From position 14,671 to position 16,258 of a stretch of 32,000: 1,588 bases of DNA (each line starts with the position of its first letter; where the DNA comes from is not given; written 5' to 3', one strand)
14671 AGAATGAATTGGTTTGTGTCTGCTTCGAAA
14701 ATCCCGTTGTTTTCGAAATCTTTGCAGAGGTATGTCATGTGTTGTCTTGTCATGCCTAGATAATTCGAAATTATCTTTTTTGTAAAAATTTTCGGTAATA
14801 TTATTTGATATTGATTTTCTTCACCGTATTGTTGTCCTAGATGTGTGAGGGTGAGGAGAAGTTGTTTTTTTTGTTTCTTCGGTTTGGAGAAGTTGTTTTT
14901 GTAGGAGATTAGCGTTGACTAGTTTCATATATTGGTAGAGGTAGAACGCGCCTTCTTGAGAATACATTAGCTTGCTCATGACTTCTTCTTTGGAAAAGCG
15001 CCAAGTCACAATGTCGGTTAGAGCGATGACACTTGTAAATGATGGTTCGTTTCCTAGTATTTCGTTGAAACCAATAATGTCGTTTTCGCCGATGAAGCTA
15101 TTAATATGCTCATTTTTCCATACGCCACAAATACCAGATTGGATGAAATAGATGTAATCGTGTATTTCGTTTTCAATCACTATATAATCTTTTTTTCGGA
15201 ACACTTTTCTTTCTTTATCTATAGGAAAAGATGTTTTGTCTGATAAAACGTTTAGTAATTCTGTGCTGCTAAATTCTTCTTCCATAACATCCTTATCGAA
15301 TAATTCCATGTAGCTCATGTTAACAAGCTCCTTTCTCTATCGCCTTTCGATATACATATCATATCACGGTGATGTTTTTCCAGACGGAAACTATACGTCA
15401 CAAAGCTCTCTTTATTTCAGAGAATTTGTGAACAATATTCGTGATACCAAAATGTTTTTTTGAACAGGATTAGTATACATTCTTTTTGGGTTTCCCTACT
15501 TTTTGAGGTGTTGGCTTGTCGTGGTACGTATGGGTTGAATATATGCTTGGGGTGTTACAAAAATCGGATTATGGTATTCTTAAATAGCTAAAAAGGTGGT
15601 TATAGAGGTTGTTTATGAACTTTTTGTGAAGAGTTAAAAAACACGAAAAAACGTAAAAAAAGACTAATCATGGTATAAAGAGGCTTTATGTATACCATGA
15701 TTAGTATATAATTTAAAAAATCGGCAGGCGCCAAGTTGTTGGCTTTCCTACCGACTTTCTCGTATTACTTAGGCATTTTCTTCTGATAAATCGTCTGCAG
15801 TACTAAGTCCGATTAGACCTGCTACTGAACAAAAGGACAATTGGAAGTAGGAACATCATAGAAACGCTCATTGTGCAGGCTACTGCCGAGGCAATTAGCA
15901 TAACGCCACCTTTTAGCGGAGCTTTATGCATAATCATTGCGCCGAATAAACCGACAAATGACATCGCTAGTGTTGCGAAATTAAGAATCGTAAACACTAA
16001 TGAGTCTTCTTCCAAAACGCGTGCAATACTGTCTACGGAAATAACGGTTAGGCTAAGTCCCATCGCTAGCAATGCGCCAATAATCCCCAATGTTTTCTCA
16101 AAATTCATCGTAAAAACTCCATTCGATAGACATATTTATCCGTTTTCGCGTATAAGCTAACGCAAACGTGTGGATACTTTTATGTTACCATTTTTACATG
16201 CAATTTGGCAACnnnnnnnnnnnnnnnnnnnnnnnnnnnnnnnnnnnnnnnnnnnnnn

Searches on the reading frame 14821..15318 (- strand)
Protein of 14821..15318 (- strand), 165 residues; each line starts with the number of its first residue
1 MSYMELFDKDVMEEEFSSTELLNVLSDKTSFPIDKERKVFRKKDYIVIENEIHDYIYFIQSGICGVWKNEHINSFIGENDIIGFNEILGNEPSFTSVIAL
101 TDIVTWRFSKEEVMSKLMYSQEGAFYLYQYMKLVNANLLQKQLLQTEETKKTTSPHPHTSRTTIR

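Call 4: search_protein_families(library=pfam, proteins=[window:14821-15318:-], max_evalue=0.01)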
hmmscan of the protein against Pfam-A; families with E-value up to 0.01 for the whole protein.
window:14821-15318:- (165 aa): 1 family
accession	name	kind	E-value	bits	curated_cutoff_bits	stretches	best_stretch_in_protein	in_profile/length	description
PF00027.35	cNMP_binding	-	3.6e-13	49.7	27.5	1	38-116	2-85/89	Cyclic nucleotide-binding domain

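Call 5: search_protein_families(library=ncbifam, proteins=[window:14821-15318:-], max_evalue=0.1)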
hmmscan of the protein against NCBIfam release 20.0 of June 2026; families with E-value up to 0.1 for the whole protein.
window:14821-15318:- (165 aa): 1 family
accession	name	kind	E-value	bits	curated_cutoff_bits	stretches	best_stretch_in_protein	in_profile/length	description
NF007707.0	PRK10402.1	subfamily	0.0012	18.5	180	1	29-118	23-119/226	transcriptional regulator YeiL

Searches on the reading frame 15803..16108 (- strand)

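Call 4: search_protein_families(library=pfam, proteins=[window:15803-16108:-], max_evalue=0.01)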
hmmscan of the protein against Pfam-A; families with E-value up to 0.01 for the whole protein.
window:15803-16108:- (101 aa): 1 family
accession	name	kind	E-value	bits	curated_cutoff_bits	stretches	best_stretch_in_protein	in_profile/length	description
PF13273.12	DUF4064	-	2.1e-05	25.1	32.1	1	3-80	4-101/102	Protein of unknown function (DUF4064)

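Call 5: search_protein_families(library=ncbifam, proteins=[window:15803-16108:-], max_evalue=0.1)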
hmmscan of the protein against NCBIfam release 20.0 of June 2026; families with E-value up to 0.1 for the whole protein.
window:15803-16108:- (101 aa): 1 family
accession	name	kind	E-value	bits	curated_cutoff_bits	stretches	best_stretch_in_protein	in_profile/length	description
NF008546.0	PRK11469.1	equivalog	0.042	13.6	214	1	14-77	120-180/188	manganese efflux pump MntP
